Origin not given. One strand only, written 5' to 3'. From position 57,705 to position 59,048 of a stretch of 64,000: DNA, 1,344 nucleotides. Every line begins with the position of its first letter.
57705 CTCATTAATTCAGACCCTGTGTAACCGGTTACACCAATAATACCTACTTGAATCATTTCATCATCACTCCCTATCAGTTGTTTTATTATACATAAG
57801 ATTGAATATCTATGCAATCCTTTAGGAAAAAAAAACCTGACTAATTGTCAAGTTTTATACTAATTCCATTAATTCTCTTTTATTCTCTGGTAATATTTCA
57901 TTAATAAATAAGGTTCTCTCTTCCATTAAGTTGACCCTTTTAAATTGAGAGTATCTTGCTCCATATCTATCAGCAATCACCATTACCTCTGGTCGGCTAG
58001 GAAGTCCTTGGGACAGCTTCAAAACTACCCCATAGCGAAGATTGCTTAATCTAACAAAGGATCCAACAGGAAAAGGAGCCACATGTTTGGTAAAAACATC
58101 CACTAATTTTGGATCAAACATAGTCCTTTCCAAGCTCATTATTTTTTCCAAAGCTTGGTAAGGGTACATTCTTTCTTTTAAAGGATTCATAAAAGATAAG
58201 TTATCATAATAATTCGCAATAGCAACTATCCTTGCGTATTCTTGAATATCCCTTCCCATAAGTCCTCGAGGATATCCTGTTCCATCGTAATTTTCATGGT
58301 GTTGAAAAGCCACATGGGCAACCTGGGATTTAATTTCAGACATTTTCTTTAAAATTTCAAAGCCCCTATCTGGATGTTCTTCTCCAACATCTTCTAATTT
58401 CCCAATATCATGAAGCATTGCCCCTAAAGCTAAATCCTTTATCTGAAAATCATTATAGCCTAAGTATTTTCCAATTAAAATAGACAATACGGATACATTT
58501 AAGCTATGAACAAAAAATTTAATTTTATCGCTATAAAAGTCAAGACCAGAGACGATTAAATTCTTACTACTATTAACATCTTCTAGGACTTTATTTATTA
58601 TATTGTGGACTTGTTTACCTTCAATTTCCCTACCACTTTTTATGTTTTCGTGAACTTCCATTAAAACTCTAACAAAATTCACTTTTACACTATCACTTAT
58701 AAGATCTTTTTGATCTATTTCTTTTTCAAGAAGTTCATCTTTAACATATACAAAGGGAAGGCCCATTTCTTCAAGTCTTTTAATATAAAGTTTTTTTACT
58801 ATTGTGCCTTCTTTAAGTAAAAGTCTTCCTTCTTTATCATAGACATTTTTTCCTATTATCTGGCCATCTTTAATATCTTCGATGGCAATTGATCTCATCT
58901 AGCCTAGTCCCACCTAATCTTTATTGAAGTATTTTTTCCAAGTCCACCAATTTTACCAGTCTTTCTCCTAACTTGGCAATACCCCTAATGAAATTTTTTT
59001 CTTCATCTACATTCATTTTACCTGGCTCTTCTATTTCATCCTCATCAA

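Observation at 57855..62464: Six-gene unit coupling an AmmeMemoRadiSam-type trio to an orphan CheW, an HD-GYP phosphodiesterase and a surface LRR lipoprotein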

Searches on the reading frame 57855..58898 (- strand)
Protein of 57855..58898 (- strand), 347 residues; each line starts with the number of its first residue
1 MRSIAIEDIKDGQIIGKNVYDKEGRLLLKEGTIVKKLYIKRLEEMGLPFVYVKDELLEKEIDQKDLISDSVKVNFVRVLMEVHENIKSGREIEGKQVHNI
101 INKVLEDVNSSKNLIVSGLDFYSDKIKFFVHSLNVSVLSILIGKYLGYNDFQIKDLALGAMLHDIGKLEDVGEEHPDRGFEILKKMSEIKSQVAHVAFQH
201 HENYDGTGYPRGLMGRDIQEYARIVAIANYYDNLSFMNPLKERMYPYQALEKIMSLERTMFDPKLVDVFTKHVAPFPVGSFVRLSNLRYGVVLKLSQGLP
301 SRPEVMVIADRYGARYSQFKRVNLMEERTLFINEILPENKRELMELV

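Call 3: search_protein_families(library=pfam, proteins=[window:57855-58898:-], max_evalue=0.01)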
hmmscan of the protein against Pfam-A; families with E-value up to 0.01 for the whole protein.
window:57855-58898:- (347 aa): 3 families
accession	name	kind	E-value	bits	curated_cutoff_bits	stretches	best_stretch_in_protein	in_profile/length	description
PF13487.12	HD_5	-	3e-21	76.4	27.2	1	173-265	79-170/170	HD domain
PF01966.28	HD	-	2.5e-14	54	22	1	129-233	2-115/116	HD domain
PF08668.18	HDOD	-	0.0022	18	22.9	1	127-188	94-152/196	HDOD domain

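Call 4: search_protein_families(library=ncbifam, proteins=[window:57855-58898:-], max_evalue=0.01)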
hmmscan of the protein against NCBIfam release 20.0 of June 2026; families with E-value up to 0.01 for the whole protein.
window:57855-58898:- (347 aa): 6 families
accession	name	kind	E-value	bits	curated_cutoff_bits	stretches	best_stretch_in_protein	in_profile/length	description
NF053512.1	nitric_RR_NosR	exception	2.2e-25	89.5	400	1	131-276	195-357/422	response regulator c-di-GMP phosphodiesterase, NosR family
TIGR03319.1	RNase_Y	equivalog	8.8e-07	27.8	454.35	1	129-204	331-404/514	ribonuclease Y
TIGR00277.1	HDIG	domain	9.8e-07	28.6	27.6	1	129-202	6-83/84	HDIG domain-containing metalloprotein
TIGR00295.1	TIGR00295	hypoth_equivalog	0.00026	20.8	172.35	1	130-200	16-87/164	TIGR00295 family protein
TIGR02578.2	cas_TM1811_Csm1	equivalog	0.0018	17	170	1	154-233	2-77/753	type III-A CRISPR-associated protein Cas10/Csm1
NF045665.1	NTPtran_DVU1551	equivalog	0.005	15.9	315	1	125-200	215-287/359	DVU_1551 family NTP transferase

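Call 14: find_homologous_proteins(query=window:57855-58898:-, max_evalue=1e-20)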
Query window:57855-58898:- (347 aa): 796 proteins with E <= 1e-20 among 5086 candidates; the best 120 are listed.
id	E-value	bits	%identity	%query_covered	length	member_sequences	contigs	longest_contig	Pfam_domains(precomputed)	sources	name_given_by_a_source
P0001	3.7e-222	755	100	100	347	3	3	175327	PF13487.13,PF01966.29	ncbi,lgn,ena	-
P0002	2.2e-194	663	85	100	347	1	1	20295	PF13487.13,PF01966.29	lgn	-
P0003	6.8e-192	655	86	100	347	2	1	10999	PF13487.13,PF01966.29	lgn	-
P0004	3.4e-190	650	84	100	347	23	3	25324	PF13487.13,PF01966.29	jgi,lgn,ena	-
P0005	9.5e-176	602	78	100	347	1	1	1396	PF13487.13,PF01966.29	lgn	-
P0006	1.2e-173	595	77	100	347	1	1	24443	PF13487.13,PF01966.29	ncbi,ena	-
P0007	6.2e-173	593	75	100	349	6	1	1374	PF13487.13,PF01966.29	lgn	-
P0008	1.5e-170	585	74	100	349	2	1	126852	PF13487.13,PF01966.29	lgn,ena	-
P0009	1.1e-169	582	73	100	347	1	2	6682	PF13487.13,PF01966.29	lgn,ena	-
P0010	1.1e-168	579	74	100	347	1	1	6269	PF13487.13,PF01966.29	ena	-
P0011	1.6e-168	578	73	100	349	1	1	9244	PF13487.13,PF01966.29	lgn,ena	-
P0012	3.2e-159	548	86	83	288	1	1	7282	PF13487.13,PF01966.29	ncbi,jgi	jgi:putative nucleotidyltransferase with HDIG domain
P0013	4.6e-125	436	79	70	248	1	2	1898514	PF13487.13,PF01966.29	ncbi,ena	-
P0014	2.0e-99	351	48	100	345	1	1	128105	PF13487.13,PF01966.29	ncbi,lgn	ncbi:MAG: HD-GYP domain-containing protein [Bacillota bacterium]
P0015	4.4e-95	337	46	98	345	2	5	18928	PF13487.13,PF01966.29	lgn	-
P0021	2.3e-85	305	42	99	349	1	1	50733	PF13487.13,PF01966.29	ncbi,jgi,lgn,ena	-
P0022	3.0e-85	305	43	99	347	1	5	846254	PF13487.13,PF01966.29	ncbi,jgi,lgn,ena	ncbi:MAG: HD-GYP domain-containing protein [Peptococcia bacterium]|jgi:putative nucleotidyltransfera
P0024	2.2e-83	299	43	98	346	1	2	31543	PF13487.13,PF01966.29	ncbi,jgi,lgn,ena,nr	ncbi:MAG: HD domain-containing protein [Clostridia bacterium]|nr:HD domain-containing protein [Clost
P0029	3.9e-77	278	39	99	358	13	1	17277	PF13487.13,PF01966.29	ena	-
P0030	2.8e-75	272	38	98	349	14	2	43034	PF13487.13,PF01966.29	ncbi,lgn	-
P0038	2.1e-62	230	34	98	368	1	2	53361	PF13487.13,PF01966.29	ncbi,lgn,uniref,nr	ncbi:HD-GYP domain-containing protein [Heliophilum fasciatum]|uniref:Metal dependent phosphohydrolas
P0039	2.1e-62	230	34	100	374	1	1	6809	PF13487.13,PF01966.29,PF11871.14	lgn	-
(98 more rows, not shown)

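Call 16: find_encoding_contigs(protein=P0001, flank=8000, max_places=3)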
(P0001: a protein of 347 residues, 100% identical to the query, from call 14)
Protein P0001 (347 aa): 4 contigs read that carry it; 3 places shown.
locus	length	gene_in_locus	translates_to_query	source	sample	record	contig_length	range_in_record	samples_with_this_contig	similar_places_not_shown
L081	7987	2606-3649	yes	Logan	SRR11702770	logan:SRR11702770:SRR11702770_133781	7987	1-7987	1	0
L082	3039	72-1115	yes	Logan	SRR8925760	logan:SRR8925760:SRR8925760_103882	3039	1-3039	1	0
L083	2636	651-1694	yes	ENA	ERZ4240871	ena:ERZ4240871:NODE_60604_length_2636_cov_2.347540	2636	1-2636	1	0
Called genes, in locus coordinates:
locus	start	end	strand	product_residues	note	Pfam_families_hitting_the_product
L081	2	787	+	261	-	PF02900:LigB, PF01875:Memo (weak)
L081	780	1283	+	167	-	PF01871:AMMECR1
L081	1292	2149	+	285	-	PF04055:Radical_SAM, PF13353:Fer4_12 (weak)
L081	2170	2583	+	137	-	PF01584:CheW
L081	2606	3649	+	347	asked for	PF13487:HD_5, PF01966:HD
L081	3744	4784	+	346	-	PF01118:Semialdhyde_dh, PF22698:Semialdhyde_dhC_1, PF02774:Semialdhyde_dhC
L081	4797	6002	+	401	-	PF01960:ArgJ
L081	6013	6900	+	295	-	PF00696:AA_kinase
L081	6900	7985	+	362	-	?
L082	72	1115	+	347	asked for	PF13487:HD_5, PF01966:HD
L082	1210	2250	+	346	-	PF01118:Semialdhyde_dh, PF22698:Semialdhyde_dhC_1, PF02774:Semialdhyde_dhC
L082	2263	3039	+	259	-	?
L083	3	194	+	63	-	?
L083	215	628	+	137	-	PF01584:CheW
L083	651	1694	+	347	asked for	PF13487:HD_5, PF01966:HD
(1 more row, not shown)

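Call 17: find_encoding_contigs(protein=P0008, flank=8000, max_places=2)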
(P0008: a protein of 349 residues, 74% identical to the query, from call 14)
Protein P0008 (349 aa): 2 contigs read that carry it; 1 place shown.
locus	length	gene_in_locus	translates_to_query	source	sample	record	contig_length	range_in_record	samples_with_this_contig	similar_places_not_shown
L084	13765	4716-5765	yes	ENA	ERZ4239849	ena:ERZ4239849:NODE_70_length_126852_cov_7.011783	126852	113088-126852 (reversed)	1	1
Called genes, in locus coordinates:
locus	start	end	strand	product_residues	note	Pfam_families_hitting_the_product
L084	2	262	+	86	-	?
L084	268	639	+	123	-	PF02452:PemK_toxin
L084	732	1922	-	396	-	PF02661:Fic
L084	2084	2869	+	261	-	PF02900:LigB, PF01875:Memo (weak)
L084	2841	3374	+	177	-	PF01871:AMMECR1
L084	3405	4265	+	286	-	PF13353:Fer4_12 (weak), PF04055:Radical_SAM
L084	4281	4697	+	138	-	PF01584:CheW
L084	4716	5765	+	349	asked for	PF13487:HD_5, PF01966:HD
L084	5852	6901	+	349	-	PF01118:Semialdhyde_dh, PF22698:Semialdhyde_dhC_1, PF02774:Semialdhyde_dhC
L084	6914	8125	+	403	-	PF01960:ArgJ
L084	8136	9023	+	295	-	PF00696:AA_kinase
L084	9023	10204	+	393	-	PF00202:Aminotran_3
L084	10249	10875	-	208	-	PF00293:NUDIX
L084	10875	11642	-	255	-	PF00378:ECH_1, PF16113:ECH_2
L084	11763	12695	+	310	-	PF02729:OTCace_N, PF00185:OTCace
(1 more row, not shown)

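Call 18: find_encoding_contigs(protein=P0014, flank=8000, max_places=2)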
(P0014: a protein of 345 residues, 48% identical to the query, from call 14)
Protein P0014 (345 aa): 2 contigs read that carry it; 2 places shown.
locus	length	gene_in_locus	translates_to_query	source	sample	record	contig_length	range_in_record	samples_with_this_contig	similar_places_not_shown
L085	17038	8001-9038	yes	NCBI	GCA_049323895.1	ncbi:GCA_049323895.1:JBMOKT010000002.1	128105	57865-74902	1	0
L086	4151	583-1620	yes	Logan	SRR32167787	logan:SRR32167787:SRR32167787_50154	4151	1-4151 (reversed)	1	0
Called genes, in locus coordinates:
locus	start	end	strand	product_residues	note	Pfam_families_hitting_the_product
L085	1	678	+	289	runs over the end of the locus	PF00005:ABC_tran, PF02463:SMC_N, PF13304:AAA_21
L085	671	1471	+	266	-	PF02361:CbiQ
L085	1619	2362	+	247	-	PF01416:PseudoU_synth_1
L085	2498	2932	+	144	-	PF00572:Ribosomal_L13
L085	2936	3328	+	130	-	PF00380:Ribosomal_S9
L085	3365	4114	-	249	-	PF01520:Amidase_3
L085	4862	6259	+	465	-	PF02900:LigB, PF01875:Memo, PF01871:AMMECR1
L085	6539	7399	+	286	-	PF04055:Radical_SAM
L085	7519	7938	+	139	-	PF01584:CheW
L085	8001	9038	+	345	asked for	PF01966:HD, PF13487:HD_5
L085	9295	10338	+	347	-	PF01118:Semialdhyde_dh, PF22698:Semialdhyde_dhC_1, PF02774:Semialdhyde_dhC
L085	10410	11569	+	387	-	PF01960:ArgJ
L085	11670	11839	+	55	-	PF01960:ArgJ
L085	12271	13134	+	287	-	PF00696:AA_kinase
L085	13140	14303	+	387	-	PF00202:Aminotran_3, PF00266:Aminotran_5 (weak)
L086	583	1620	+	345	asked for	PF01966:HD, PF13487:HD_5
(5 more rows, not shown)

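Call 19: find_encoding_contigs(protein=P0022, flank=8000, max_places=2)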
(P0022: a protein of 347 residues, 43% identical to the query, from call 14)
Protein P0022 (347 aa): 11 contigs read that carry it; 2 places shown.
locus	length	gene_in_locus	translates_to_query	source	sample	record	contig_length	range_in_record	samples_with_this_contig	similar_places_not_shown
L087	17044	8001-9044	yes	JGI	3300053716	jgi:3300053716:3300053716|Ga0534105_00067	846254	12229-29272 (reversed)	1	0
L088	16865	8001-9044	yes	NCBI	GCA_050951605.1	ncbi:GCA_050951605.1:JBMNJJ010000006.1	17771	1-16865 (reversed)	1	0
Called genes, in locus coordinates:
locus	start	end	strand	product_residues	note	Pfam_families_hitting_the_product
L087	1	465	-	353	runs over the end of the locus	PF13276:HTH_21, PF00665:rve, PF13683:rve_3, PF13333:rve_2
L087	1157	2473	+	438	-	PF00078:RVT_1, PF08388:GIIM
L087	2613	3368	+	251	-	PF01520:Amidase_3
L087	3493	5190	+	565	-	PF00990:GGDEF, PF13487:HD_5, PF01966:HD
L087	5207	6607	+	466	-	PF02900:LigB, PF01875:Memo (weak), PF01871:AMMECR1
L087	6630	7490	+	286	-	PF04055:Radical_SAM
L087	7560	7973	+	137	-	PF01584:CheW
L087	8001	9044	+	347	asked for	PF13487:HD_5, PF01966:HD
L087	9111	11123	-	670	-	PF20047:DUF6449 (faint)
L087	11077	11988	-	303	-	PF00005:ABC_tran, PF13304:AAA_21 (weak)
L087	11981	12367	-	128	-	PF00392:GntR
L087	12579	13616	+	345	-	PF01118:Semialdhyde_dh, PF22698:Semialdhyde_dhC_1, PF02774:Semialdhyde_dhC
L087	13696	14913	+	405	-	PF01960:ArgJ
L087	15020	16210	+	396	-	PF00202:Aminotran_3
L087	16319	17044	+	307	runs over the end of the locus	PF02729:OTCace_N, PF00185:OTCace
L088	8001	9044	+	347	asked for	PF13487:HD_5, PF01966:HD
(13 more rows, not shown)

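Call 20: find_encoding_contigs(protein=P0030, flank=8000, max_places=2)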
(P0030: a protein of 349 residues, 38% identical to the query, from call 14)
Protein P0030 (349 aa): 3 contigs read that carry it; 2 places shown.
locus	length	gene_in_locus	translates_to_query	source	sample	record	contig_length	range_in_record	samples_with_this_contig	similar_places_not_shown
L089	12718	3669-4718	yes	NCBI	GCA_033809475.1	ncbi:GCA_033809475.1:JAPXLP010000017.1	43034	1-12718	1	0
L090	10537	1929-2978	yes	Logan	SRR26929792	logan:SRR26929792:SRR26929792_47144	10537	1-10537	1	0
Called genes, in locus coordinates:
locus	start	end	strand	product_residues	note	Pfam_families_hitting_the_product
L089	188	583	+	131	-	PF01022:HTH_5, PF12802:MarR_2 (faint), PF12840:HTH_20 (weak)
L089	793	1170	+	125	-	PF01451:LMWPc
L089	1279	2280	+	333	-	PF03773:ArsP_1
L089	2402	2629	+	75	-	PF13192:Thioredoxin_3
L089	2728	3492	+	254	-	PF01520:Amidase_3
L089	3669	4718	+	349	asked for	PF01966:HD, PF13487:HD_5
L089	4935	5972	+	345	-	PF01118:Semialdhyde_dh, PF22698:Semialdhyde_dhC_1, PF02774:Semialdhyde_dhC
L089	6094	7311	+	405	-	PF01960:ArgJ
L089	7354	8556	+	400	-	PF00202:Aminotran_3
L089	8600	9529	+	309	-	PF02729:OTCace_N, PF00185:OTCace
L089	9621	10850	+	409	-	PF00764:Arginosuc_synth, PF20979:Arginosuc_syn_C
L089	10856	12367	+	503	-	PF00206:Lyase_1, PF14698:ASL_C2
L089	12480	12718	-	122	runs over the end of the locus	PF01925:TauE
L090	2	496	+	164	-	?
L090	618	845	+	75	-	PF13192:Thioredoxin_3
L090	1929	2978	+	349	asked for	PF01966:HD, PF13487:HD_5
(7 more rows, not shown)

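Call 21: find_encoding_contigs(protein=P0038, flank=8000, max_places=2)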
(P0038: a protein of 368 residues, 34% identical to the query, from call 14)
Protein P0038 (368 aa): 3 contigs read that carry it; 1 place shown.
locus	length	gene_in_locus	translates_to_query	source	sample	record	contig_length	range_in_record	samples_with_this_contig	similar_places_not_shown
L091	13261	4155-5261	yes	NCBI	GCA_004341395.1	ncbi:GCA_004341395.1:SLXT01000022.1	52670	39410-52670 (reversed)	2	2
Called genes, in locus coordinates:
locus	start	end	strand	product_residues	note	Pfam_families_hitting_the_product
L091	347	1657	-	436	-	PF01964:ThiC_Rad_SAM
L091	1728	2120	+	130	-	-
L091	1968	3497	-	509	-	PF00474:SSF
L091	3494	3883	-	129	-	PF04341:DUF485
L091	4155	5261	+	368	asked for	PF13487:HD_5, PF01966:HD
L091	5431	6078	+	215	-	PF12945:PilZNR, PF07238:PilZ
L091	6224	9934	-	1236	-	PF01339:CheB_methylest, PF00989:PAS (faint), PF03705:CheR_N, PF01739:CheR, PF08448:PAS_4, PF00512:HisKA, PF02518:HATPase_c, PF00072:Response_reg, +2 more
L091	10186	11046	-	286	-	PF00497:SBP_bac_3, PF10613:Lig_chan-Glu_bd (weak), PF09084:NMT1 (faint)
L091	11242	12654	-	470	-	PF04293:SpoVR, PF24755:SpoVR_C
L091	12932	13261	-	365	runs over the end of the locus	PF13487:HD_5, PF01966:HD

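Call 27: find_encoding_contigs(protein=P0024, flank=8000, max_places=1)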
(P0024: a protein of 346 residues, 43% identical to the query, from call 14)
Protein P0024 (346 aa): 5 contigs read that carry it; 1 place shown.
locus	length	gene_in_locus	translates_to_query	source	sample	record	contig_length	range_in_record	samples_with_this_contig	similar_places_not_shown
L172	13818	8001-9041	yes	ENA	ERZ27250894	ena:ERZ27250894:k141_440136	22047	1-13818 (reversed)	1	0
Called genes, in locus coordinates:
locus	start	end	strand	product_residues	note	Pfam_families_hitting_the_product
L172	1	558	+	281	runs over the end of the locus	PF00005:ABC_tran, PF02463:SMC_N (faint), PF13304:AAA_21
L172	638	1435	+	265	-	PF02361:CbiQ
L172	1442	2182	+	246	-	PF01416:PseudoU_synth_1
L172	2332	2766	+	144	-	PF00572:Ribosomal_L13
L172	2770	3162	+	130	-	PF00380:Ribosomal_S9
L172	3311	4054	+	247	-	PF01520:Amidase_3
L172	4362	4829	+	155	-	-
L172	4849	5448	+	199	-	PF04647:AgrB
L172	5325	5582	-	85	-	-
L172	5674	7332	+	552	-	PF00990:GGDEF, PF01966:HD, PF13487:HD_5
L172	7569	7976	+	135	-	PF01584:CheW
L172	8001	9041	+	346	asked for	PF01966:HD, PF13487:HD_5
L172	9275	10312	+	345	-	PF01118:Semialdhyde_dh, PF22698:Semialdhyde_dhC_1, PF02774:Semialdhyde_dhC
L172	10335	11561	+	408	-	PF01960:ArgJ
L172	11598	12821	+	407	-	PF00202:Aminotran_3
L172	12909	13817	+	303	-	?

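Call 28: find_encoding_contigs(protein=P0021, flank=8000, max_places=1)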
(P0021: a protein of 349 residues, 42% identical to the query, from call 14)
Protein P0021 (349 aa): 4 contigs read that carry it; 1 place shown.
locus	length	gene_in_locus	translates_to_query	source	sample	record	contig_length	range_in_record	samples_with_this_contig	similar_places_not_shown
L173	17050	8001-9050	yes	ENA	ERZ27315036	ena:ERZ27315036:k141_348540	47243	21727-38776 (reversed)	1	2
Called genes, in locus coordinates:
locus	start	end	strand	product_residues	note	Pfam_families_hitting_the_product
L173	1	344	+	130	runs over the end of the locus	PF00380:Ribosomal_S9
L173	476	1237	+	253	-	PF01520:Amidase_3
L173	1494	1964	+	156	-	-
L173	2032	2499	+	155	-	-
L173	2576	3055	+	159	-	-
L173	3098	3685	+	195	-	PF04647:AgrB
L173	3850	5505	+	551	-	PF00990:GGDEF, PF01966:HD, PF13487:HD_5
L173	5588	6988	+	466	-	PF02900:LigB, PF01871:AMMECR1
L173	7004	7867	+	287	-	PF04055:Radical_SAM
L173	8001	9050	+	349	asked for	PF13487:HD_5, PF01966:HD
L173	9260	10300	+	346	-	PF01118:Semialdhyde_dh, PF22698:Semialdhyde_dhC_1, PF02774:Semialdhyde_dhC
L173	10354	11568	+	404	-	PF01960:ArgJ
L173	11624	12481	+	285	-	PF00696:AA_kinase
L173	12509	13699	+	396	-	PF00202:Aminotran_3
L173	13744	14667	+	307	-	PF02729:OTCace_N, PF00185:OTCace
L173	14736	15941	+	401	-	PF00764:Arginosuc_synth, PF20979:Arginosuc_syn_C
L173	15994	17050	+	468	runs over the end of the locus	PF00206:Lyase_1, PF14698:ASL_C2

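Call 29: find_encoding_contigs(protein=P0029, flank=8000, max_places=1)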
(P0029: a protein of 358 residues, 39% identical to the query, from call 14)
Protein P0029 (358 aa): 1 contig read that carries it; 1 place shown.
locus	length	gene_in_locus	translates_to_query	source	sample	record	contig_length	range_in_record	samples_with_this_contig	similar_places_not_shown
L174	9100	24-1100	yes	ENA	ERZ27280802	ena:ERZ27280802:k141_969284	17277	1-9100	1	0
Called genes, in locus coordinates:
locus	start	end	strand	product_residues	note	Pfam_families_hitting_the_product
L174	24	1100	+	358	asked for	PF13487:HD_5, PF01966:HD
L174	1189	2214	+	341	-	PF01118:Semialdhyde_dh, PF22698:Semialdhyde_dhC_1, PF02774:Semialdhyde_dhC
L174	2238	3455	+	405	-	PF01960:ArgJ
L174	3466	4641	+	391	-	PF00202:Aminotran_3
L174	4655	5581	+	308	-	PF02729:OTCace_N, PF00185:OTCace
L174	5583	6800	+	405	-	PF00764:Arginosuc_synth, PF20979:Arginosuc_syn_C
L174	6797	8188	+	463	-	PF00206:Lyase_1, PF14698:ASL_C2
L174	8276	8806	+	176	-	-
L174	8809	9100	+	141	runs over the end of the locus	PF06713:bPH_4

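Call 39: search_solved_structures(query=window:57855-58898:-, max_evalue=0.001, show_alignments=2)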
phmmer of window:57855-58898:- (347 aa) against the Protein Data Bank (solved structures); distinct sequences matched with E-value up to 0.001: 6.
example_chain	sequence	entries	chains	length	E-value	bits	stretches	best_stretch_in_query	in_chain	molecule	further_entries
5z7c_A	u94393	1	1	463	8.7e-18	68.2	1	131-264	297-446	3'3'-cGAMP-specific phosphodiesterase 3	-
4mcw_A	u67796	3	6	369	2e-14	57.2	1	170-274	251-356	Metal dependent phosphohydrolase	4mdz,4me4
4r8z_A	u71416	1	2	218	4.4e-11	46.2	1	194-271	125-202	Cyclic di-GMP phosphodiesterase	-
3tm8_A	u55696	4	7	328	2.6e-07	33.8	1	54-235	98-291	Uncharacterized protein | Uncharacterized protein Bd1817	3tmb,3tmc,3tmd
9rbz_A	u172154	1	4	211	0.00021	24.2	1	189-279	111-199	HD domain/sensory box protein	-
9rc0_A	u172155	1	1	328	0.00067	22.6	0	190-279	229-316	HD domain/sensory box protein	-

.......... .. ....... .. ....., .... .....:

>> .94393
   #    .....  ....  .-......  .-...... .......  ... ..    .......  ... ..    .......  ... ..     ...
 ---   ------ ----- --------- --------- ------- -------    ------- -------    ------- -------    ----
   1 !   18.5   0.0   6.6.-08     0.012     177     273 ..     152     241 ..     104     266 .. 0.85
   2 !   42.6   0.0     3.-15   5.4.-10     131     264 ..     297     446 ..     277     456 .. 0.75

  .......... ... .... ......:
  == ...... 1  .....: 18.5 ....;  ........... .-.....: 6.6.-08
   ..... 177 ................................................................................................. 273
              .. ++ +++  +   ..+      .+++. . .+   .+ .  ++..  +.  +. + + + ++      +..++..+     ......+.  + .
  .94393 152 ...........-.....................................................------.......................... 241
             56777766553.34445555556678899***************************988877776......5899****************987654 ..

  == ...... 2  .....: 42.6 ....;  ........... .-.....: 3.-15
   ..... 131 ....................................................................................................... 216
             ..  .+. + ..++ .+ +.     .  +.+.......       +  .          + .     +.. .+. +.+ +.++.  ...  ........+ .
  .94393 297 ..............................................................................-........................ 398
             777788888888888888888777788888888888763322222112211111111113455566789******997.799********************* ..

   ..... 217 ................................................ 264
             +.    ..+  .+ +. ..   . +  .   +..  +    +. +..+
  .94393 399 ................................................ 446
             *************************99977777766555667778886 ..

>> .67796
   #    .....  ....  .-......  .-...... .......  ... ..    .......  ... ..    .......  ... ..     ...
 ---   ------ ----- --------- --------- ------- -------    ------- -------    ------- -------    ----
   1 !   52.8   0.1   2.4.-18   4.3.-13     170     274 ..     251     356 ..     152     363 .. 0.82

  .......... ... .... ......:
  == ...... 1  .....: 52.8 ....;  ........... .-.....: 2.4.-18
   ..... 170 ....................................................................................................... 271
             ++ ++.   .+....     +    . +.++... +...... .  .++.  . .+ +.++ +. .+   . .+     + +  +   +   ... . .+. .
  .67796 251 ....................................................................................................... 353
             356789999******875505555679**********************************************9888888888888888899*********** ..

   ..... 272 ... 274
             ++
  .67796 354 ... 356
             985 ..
